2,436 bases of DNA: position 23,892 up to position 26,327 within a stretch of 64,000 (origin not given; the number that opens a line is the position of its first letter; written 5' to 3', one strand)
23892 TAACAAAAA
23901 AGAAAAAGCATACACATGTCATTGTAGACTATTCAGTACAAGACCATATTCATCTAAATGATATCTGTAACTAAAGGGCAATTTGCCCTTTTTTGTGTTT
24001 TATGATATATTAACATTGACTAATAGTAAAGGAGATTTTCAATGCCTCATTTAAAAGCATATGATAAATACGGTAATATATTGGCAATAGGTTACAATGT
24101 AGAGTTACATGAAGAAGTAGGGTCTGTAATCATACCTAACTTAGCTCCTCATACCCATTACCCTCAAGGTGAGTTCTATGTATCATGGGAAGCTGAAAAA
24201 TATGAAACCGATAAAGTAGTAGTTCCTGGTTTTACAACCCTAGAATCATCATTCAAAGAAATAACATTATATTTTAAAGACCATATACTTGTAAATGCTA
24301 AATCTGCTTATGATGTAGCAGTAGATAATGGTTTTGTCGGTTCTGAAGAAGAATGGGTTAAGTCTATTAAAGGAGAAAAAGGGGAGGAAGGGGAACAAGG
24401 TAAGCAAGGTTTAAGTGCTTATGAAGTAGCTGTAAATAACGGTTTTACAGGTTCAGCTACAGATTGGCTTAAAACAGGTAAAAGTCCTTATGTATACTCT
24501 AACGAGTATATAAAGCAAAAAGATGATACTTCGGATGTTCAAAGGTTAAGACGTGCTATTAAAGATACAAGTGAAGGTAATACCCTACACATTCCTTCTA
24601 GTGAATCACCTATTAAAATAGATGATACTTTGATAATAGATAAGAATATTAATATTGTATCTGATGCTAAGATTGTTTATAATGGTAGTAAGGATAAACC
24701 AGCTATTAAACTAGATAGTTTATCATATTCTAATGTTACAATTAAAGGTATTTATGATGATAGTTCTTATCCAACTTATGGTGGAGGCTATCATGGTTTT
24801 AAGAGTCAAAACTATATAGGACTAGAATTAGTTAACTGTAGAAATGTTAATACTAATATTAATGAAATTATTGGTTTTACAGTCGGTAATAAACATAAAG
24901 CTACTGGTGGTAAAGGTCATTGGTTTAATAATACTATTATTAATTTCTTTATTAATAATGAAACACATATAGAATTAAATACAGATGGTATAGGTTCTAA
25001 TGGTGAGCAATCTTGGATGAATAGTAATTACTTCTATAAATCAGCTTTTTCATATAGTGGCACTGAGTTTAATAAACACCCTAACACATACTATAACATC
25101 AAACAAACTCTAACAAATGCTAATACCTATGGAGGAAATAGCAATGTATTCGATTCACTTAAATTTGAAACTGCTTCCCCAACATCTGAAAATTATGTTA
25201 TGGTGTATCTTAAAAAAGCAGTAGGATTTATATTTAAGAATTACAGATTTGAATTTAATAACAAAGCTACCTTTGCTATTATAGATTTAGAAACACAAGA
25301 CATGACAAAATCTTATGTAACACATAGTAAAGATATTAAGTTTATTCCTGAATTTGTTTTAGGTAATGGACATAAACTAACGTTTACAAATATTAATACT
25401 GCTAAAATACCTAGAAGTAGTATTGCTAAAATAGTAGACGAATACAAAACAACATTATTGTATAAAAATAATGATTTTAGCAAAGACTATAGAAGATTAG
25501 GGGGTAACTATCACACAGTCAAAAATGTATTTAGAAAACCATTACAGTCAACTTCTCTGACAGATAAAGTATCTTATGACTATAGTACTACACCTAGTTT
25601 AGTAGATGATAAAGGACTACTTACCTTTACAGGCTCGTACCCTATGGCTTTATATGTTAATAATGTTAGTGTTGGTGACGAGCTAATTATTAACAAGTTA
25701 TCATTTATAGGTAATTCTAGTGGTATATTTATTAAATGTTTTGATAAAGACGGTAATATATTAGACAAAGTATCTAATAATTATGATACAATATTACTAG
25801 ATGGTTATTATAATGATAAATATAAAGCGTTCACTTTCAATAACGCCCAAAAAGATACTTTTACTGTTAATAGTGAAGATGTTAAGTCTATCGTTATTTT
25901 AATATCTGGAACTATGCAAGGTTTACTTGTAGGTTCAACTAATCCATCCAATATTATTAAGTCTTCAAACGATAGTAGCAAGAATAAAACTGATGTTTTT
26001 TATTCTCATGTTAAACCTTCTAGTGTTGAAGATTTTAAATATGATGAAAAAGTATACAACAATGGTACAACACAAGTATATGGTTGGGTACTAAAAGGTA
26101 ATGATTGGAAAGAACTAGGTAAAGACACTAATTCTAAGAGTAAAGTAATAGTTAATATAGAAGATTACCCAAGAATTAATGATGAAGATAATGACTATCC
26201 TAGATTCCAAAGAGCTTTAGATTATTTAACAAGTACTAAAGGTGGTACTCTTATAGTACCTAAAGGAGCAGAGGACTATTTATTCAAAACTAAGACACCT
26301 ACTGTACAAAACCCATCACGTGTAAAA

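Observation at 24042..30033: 1268-aa beta-helix / collagen-repeat fibre-like protein encoded outside the structural module, followed by a secreted-type nuclease and a small paralogous FN3-like protein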

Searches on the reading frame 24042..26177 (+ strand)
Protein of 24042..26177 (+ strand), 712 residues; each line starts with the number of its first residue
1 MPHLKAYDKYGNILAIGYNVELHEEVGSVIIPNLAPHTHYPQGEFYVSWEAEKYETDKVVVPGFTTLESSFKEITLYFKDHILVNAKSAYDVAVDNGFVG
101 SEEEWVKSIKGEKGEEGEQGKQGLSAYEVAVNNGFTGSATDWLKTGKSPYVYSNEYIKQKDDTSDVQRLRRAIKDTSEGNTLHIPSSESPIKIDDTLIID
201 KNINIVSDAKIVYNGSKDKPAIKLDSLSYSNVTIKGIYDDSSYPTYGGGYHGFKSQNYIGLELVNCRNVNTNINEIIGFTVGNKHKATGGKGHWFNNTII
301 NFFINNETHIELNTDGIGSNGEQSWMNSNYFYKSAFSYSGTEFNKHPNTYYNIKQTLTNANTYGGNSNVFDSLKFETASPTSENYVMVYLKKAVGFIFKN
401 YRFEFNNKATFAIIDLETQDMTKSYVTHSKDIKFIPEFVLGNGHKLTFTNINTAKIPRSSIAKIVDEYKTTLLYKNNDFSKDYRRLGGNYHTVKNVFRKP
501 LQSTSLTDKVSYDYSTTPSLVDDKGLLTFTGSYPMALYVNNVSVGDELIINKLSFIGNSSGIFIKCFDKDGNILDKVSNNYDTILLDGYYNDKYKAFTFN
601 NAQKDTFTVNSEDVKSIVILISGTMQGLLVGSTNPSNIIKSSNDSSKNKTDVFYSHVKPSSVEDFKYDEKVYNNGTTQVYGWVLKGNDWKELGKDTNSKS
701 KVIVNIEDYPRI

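Call 50: predict_structure(alignment_id=A1)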
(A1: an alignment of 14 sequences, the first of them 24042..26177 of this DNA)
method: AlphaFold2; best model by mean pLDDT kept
length: 712 residues; sequences in the alignment: 14
mean_pLDDT: 68.3   pTM: 0.49
mean pLDDT of the five models: 68.3, 66.6, 66.2, 65.4, 62.0
residues with pLDDT >= 90: 135; 70-90: 246; 50-70: 185; < 50: 146
segments of 3 or more residues with pLDDT < 50: 79-87, 111-124, 144-147, 451-520, 530-532, 638-656, 664-666, 695-712
pLDDT, mean of each block of 10 residues (from residue 1): 82 80 66 83 87 74 76 62 46 72 72 34 51 65 55 90 91 90 93 95 93 93 92 95 73 82 92 94 88 87 91 74 78 85 72 79 75 74 81 78 73 75 60 69 65 36 26 27 27 22 27 31 53 58 79 57 80 82 82 79 78 83 61 60 29 48 51 56 73 46 26 27
secondary structure, 60 per line:
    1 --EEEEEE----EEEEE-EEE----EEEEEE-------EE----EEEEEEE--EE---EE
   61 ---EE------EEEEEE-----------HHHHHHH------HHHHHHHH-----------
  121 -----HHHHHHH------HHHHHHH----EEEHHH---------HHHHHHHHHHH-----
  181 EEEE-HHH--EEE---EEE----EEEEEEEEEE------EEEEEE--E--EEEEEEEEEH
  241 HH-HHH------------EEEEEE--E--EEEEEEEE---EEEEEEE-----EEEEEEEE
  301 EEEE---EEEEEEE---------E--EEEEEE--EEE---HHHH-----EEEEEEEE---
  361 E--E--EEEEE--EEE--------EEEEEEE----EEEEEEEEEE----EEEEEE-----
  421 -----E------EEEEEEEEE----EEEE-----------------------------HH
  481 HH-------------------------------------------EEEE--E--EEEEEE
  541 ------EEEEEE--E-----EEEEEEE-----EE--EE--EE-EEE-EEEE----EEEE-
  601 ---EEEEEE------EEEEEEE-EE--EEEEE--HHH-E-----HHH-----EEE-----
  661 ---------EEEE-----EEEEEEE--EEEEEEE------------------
elements in order (helices of 4 or more, strands of 3 or more residues): E3-8 E13-17 E19-21 E26-31 E45-51 E72-77 H89-95 H102-109 H126-132 H139-145 E150-152 H165-175 E181-184 E191-193 E197-199 E204-213 E220-225 E231-239 E259-264 E270-277 E281-287 E293-304 E308-314 E327-332 E335-337 H341-344 E350-357 E367-371 E374-376 E385-391 E396-405 E410-415 E433-441 E446-449 H479-482 E526-529 E535-540 E547-552 E561-567 E584-586 E588-591 E596-599 E604-609 E616-622 E628-632 E653-655 E670-673 E679-685 E688-694

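Call 57: fold_search(model_id=the predicted structure, library=pdb)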
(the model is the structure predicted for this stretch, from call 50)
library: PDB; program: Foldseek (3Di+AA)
matches with E <= 10: 1258; with E <= 0.001: 30
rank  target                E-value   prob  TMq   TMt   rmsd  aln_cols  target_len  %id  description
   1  6c72_A                2.6e-06  1.00  0.21  0.26  19.2       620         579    8  Crystal structure of a tailspike protein gp49 from Acinetobacter baumannii bacteriophage Fri1, a capsular polysacchari (released 2019-01-23)
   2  7vyv_A                4.2e-06  1.00  0.22  0.22  21.4       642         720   11  Cryo-EM structure of Depo32, a Klebsiella phage depolymerase targets the K2 serotype K. pneumoniae (released 2023-08-30)
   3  6e1r_B                8.3e-06  1.00  0.18  0.22  16.8       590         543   10  Crystal structure of the Acinetobacter phage vB_ApiP_P1 tailspike protein (released 2019-07-17)
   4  8iq9_B                8.7e-06  0.99  0.16  0.18  17.5       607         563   10  Crystal structure of trimeric K2-2 TSP in complex with tetrasaccharide and octasaccharide (released 2024-02-21)
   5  8iq5_A                1.2e-05  0.99  0.17  0.20  18.8       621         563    9  Crystal structure of trimeric K2-2 TSP (released 2024-02-21)
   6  8iqe_D                1.3e-05  0.98  0.15  0.17  17.6       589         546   10  Crystal structure of tetrameric K2-2 TSP (released 2024-02-21)
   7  8iq9_A                1.6e-05  0.99  0.15  0.18  17.2       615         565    9  Crystal structure of trimeric K2-2 TSP in complex with tetrasaccharide and octasaccharide (released 2024-02-21)
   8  8iq5_D                2.2e-05  0.97  0.15  0.18  17.0       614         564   10  Crystal structure of trimeric K2-2 TSP (released 2024-02-21)
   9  7vz3_B                2.4e-05  1.00  0.24  0.23  21.4       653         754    9  Cryo-EM structure of Depo32, a Klebsiella phage depolymerase targets the K2 serotype K. pneumoniae (released 2023-08-30)
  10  7lzj_A                2.5e-05  1.00  0.21  0.21  21.5       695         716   10  DpK2 bacteriophage tail spike depolymerase (released 2021-08-25)
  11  8iqe_C                2.8e-05  0.98  0.17  0.20  17.0       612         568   10  Crystal structure of tetrameric K2-2 TSP (released 2024-02-21)
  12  6e1r_A                2.9e-05  0.98  0.16  0.20  17.1       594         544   11  Crystal structure of the Acinetobacter phage vB_ApiP_P1 tailspike protein (released 2019-07-17)
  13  7xyc_A                4.4e-05  0.98  0.16  0.19  18.6       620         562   11  CryoEM structure of Klebsiella phage Kp7 type II tail fiber gp52 in vitro (released 2023-06-07)
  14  9rkv_O                7.5e-05  0.99  0.16  0.20  27.9       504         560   11  Agrobacterium phage 7-7-1 tail fibers (released 2025-12-10)
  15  8iqe_B                7.8e-05  0.97  0.16  0.19  17.9       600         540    8  Crystal structure of tetrameric K2-2 TSP (released 2024-02-21)
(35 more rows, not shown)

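Call 102: fold_search(model_id=the predicted structure, library=viral)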
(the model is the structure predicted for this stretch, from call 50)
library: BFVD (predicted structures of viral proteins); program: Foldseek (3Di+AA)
matches with E <= 10: 814; with E <= 0.001: 65
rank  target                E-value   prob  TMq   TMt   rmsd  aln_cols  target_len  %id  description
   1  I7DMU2                2.9e-88  1.00  0.36  0.22  31.3       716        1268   98  Right handed beta helix domain-containing protein [Staphylococcus phage SA11]
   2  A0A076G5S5            1.2e-11  1.00  0.11  0.11  11.2       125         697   68  beta-N-acetylhexosaminidase [Staphylococcus phage MCE-2014]
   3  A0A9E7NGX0            7.9e-10  1.00  0.18  0.19  21.4       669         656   11  (no name in the UniProt tables at hand)
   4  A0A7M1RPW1            8.7e-09  1.00  0.23  0.27  28.2       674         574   12  Pre-neck appendage protein [Bacillus phage DLc1]
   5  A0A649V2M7            1.6e-08  1.00  0.24  0.31  18.6       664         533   12  Rhamnogalacturonase A/B/Epimerase-like pectate lyase domain-containing protein [Leuconostoc phage P965]
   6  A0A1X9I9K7            1.9e-08  1.00  0.07  0.28  20.2       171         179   39  Uncharacterized protein [Staphylococcus phage vB_SscM-1]
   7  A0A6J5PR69            9.5e-08  1.00  0.24  0.28  28.1       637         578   11  Pectate lyase superfamily protein [uncultured Caudovirales phage]
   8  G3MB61                1.5e-07  1.00  0.16  0.17  19.4       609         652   13  Gp681 [Bacillus phage G]
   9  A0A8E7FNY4            3.2e-07  1.00  0.24  0.24  19.6       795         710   10  (no name in the UniProt tables at hand)
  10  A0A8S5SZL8            6.7e-07  1.00  0.20  0.18  19.0       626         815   12  Pectate lyase [Podoviridae sp. ctnWS46]
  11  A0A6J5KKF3            7.7e-07  1.00  0.21  0.26  25.6       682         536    9  Right handed beta helix domain-containing protein [uncultured Caudovirales phage]
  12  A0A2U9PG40            1.1e-06  1.00  0.22  0.24  28.1       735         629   10  Uncharacterized protein [Gordonia phage Sitar]
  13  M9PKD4                1.5e-06  0.99  0.13  0.11  22.2       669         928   11  Tail fiber protein [Escherichia phage EC1-UPM]
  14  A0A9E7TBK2            2.4e-06  0.90  0.11  0.10  30.7       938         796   10  (no name in the UniProt tables at hand)
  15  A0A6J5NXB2            3.3e-06  1.00  0.31  0.34  41.2       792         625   14  Pectate lyase superfamily protein [uncultured Caudovirales phage]
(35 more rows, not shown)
